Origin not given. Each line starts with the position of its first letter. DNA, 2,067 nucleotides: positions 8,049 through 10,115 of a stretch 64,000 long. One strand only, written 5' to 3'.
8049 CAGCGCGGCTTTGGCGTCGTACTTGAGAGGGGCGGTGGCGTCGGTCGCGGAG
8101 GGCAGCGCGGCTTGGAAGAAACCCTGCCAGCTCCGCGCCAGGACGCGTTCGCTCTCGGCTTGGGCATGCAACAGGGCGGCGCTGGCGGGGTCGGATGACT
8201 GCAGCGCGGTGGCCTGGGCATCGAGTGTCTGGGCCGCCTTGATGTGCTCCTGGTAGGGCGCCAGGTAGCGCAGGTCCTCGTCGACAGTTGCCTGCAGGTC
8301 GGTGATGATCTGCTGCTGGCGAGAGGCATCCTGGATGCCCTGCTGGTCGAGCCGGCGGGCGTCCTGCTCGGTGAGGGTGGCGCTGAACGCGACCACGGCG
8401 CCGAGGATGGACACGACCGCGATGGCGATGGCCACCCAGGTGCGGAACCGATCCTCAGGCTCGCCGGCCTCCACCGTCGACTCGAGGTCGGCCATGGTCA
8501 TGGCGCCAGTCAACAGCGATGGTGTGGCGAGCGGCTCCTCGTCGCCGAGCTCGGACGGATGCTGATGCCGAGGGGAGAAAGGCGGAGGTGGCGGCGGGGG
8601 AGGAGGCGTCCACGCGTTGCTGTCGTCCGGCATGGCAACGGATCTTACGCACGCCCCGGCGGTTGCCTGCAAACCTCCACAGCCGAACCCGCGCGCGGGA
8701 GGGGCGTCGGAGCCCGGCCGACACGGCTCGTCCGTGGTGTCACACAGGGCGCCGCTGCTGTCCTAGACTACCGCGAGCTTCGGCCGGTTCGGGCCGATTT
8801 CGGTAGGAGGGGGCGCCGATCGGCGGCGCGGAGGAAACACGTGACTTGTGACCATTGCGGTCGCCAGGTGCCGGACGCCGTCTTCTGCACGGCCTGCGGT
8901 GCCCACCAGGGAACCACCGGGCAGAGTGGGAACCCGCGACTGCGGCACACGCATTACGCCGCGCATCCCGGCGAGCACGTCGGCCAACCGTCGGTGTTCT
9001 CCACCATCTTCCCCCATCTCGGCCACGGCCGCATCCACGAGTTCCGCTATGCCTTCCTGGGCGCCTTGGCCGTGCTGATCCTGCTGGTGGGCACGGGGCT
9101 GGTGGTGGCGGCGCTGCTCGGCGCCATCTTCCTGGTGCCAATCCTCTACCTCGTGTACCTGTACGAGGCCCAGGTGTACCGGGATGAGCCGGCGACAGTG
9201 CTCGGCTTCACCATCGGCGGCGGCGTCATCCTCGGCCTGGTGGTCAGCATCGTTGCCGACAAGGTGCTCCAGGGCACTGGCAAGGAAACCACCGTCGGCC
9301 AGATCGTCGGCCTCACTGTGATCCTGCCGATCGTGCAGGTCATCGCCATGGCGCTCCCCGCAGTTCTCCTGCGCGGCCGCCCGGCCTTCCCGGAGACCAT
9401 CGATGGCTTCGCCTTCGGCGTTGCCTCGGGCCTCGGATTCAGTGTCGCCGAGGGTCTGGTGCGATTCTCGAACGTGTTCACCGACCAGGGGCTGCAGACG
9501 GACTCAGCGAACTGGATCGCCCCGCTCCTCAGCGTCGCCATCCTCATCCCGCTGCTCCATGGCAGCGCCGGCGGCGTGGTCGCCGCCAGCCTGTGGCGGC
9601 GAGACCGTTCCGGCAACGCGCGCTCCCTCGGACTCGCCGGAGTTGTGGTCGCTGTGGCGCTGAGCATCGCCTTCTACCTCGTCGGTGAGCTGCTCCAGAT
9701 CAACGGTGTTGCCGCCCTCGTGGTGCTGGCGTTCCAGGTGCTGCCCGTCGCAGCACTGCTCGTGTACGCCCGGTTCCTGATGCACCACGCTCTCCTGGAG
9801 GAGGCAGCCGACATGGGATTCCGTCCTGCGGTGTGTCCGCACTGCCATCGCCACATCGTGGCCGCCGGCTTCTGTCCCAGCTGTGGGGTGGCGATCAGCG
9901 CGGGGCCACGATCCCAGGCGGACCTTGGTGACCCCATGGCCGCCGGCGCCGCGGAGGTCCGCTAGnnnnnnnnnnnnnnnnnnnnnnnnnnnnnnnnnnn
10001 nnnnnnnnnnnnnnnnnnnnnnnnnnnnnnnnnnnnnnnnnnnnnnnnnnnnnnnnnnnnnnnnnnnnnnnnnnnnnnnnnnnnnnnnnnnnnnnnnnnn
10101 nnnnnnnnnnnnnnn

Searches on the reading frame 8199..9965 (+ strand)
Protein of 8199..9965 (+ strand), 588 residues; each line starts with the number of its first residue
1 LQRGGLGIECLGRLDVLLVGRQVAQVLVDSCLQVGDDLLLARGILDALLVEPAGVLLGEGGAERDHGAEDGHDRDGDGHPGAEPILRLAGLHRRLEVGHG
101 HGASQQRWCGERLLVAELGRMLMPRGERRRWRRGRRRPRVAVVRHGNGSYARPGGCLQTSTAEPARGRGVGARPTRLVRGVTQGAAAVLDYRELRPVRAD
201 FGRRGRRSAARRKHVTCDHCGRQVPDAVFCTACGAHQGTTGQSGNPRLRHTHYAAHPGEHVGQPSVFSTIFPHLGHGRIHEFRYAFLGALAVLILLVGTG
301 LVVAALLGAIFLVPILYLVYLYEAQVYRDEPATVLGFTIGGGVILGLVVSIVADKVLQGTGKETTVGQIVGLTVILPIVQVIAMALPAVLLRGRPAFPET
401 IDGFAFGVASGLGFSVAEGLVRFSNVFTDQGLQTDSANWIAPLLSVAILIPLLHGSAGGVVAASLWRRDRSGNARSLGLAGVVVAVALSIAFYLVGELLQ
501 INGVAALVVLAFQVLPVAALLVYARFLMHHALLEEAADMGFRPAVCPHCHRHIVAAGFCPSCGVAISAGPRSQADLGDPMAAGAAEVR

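Call 55: search_protein_families(library=pfam, proteins=[window:8199-9965:+], max_evalue=0.001)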
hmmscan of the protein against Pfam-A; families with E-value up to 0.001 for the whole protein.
window:8199-9965:+ (588 aa): 3 families
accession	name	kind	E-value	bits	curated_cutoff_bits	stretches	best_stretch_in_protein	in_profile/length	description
PF13367.11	PrsW-protease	-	7.7e-10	39.1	23.5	1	330-510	1-186/196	PrsW family intramembrane metalloprotease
PF12773.13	DZR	-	0.00014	22.4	27.3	0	544-563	25-45/45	Double zinc ribbon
PF07191.17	Zn_ribbon_6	-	0.00027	21.3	25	0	543-566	16-39/67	Double zinc ribbon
